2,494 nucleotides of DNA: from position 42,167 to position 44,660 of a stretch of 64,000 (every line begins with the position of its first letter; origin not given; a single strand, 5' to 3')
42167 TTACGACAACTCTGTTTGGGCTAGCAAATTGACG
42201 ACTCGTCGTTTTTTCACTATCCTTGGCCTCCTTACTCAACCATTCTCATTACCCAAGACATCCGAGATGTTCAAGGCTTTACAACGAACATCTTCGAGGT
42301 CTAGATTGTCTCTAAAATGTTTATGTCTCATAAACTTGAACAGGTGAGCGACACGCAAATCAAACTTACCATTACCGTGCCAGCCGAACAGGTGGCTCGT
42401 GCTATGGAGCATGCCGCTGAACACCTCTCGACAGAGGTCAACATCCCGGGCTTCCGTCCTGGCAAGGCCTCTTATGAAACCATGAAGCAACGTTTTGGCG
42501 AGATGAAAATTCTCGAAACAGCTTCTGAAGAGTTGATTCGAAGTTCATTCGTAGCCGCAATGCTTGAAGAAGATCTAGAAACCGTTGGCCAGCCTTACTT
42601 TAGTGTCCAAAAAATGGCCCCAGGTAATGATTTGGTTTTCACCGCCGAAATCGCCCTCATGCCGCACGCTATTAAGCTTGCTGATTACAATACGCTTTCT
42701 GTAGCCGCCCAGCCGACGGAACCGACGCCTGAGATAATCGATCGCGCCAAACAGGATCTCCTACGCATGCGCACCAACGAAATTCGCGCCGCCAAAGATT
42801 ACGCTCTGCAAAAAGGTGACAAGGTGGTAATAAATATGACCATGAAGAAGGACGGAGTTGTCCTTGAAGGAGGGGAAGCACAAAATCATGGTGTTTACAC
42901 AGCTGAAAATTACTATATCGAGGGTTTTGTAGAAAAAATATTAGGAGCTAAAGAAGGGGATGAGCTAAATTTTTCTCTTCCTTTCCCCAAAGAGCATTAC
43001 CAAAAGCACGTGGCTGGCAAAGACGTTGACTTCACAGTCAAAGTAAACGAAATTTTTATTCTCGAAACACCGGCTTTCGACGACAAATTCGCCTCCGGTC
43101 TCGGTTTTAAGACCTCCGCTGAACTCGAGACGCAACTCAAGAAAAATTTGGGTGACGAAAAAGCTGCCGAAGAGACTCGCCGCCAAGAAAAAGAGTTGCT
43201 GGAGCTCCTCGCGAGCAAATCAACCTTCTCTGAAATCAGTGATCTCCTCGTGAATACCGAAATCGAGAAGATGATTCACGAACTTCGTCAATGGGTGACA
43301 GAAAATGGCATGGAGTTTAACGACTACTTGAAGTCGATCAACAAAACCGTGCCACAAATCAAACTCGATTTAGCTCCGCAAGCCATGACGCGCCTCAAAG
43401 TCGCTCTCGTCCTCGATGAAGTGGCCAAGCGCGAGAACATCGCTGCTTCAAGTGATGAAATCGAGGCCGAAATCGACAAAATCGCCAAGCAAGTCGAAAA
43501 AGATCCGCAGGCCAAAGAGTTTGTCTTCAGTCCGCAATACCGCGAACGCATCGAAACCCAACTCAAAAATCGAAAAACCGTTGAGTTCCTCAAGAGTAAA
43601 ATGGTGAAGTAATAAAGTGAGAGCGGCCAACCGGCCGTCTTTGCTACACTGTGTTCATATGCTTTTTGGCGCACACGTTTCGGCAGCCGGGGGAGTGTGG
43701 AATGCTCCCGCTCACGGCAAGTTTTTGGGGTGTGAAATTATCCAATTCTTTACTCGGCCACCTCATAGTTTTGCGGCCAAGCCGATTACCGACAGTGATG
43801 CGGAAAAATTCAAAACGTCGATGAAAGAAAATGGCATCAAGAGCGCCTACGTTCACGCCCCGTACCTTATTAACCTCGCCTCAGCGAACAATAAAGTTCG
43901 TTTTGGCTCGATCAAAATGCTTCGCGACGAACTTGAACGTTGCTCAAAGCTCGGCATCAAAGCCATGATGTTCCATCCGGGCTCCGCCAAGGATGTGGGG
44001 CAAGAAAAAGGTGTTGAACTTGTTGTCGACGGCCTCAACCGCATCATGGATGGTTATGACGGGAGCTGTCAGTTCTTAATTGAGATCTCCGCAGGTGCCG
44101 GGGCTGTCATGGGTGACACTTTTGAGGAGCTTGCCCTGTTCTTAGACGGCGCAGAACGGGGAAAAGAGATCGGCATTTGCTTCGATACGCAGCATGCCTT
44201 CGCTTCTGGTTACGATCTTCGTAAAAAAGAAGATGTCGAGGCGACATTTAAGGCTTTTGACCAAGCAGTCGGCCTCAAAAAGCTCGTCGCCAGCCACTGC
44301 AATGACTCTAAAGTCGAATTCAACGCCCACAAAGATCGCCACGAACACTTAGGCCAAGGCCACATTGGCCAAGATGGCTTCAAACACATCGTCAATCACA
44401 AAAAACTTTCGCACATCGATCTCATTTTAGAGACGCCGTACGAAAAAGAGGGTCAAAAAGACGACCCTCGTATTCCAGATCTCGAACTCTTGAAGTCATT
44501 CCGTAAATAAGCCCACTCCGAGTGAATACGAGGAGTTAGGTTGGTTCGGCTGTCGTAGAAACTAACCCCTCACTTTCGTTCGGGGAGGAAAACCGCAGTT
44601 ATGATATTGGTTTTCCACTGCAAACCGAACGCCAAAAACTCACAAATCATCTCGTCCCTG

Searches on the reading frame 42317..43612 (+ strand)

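Call 9: search_protein_families(library=pfam, proteins=[window:42317-43612:+])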
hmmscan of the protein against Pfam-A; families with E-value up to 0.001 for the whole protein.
window:42317-43612:+ (431 aa): 3 families
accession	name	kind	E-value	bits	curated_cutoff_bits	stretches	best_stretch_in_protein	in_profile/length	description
PF05697.18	Trigger_N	-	4.3e-32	111.8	22.2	1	3-145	1-141/144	Bacterial trigger factor protein (TF)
PF05698.19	Trigger_C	-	3.9e-22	79.5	22.7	1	268-426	3-161/162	Bacterial trigger factor protein (TF) C-terminus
PF00254.34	FKBP_C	-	1.4e-06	29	21.1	1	164-243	5-93/94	FKBP-type peptidyl-prolyl cis-trans isomerase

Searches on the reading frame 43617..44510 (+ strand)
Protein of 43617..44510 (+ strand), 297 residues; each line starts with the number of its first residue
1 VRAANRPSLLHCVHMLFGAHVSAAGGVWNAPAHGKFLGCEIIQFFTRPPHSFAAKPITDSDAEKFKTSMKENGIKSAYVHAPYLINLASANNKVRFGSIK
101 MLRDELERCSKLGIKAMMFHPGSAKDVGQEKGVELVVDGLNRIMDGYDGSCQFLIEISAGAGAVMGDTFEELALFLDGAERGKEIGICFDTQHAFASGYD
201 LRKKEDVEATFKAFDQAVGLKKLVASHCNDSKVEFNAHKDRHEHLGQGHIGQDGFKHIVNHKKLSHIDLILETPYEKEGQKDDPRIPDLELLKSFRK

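Call 70: search_protein_families(library=pfam, proteins=[window:43617-44510:+])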
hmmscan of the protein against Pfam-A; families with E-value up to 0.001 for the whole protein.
window:43617-44510:+ (297 aa): 1 family
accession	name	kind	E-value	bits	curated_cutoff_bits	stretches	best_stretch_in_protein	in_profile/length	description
PF01261.30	AP_endonuc_2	-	4.8e-46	157.9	31.1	1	37-285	7-239/249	Xylose isomerase-like TIM barrel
